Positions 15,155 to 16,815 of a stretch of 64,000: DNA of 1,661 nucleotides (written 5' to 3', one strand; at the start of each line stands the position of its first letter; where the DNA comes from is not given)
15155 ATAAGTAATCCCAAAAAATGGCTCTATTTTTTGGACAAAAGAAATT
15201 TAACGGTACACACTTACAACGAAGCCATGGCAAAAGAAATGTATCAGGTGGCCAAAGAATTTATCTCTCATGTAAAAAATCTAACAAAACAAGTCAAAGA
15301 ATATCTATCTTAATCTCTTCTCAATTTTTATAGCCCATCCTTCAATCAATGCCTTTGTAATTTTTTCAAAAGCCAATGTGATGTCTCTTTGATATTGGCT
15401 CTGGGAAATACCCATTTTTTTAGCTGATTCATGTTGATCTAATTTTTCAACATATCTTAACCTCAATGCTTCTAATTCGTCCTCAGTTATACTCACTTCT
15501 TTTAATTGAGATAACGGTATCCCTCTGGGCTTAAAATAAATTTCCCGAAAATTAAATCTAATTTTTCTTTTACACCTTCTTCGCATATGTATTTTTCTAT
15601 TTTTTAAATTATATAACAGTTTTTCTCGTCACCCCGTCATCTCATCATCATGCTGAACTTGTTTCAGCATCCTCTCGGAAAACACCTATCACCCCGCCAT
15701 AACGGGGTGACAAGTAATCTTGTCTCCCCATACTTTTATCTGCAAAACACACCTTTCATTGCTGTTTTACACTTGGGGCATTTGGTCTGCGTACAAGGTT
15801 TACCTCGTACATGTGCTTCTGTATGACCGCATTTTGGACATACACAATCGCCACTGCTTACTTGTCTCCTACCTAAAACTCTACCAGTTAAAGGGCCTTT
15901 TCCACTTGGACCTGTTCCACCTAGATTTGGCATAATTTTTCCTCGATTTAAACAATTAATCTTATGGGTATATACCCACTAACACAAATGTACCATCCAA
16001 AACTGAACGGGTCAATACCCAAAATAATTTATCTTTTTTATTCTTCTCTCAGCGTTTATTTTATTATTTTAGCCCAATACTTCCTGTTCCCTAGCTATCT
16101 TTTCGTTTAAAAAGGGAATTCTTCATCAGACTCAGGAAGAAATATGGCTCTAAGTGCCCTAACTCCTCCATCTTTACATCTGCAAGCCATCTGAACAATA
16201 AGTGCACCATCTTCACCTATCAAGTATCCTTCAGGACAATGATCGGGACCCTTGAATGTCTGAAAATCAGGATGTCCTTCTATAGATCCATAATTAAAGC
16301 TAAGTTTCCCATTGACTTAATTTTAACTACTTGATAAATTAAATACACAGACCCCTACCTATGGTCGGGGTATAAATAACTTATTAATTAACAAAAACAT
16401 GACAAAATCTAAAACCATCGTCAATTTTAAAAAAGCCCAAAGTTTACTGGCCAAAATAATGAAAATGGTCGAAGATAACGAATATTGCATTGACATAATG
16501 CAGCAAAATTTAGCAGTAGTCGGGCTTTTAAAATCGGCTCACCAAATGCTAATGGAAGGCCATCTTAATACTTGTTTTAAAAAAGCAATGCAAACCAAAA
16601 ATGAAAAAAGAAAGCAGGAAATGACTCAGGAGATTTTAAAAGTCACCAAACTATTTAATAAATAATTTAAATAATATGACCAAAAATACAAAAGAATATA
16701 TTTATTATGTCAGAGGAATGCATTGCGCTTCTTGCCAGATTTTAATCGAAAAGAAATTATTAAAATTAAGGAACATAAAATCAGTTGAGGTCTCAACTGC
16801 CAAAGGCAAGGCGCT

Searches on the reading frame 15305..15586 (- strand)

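Call 40: search_protein_families(library=pfam, proteins=[window:15305-15586:-], max_evalue=0.01)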
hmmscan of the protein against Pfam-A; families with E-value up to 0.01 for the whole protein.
window:15305-15586:- (93 aa): 4 families
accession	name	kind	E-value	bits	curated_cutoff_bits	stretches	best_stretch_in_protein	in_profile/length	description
PF02001.22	DUF134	-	4.9e-16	59.5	27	1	2-88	6-90/98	Protein of unknown function DUF134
PF04545.22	Sigma70_r4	-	0.00011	22.1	24.1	1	33-63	5-35/50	Sigma-70, region 4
PF08281.18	Sigma70_r4_2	-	0.0016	18.5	25.7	1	34-75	12-53/54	Sigma-70, region 4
PF07638.17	Sigma70_ECF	-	0.0023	18.3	21.1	1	33-80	136-183/185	ECF sigma factor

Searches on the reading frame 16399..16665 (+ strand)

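Call 40: search_protein_families(library=pfam, proteins=[window:16399-16665:+], max_evalue=0.01)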
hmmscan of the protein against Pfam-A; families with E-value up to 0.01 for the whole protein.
window:16399-16665:+ (88 aa): 3 families
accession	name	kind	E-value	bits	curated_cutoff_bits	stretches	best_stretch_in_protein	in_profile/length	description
PF02583.22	Trns_repr_metal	-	6.4e-15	55.8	22.8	1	3-82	2-75/78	Metal-sensitive transcriptional repressor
PF11060.13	DUF2861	-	0.0043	17.1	25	1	43-82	7-46/267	Protein of unknown function (DUF2861)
PF08490.17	DUF1744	-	0.0064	15.6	27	1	28-78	202-254/399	Domain of unknown function (DUF1744)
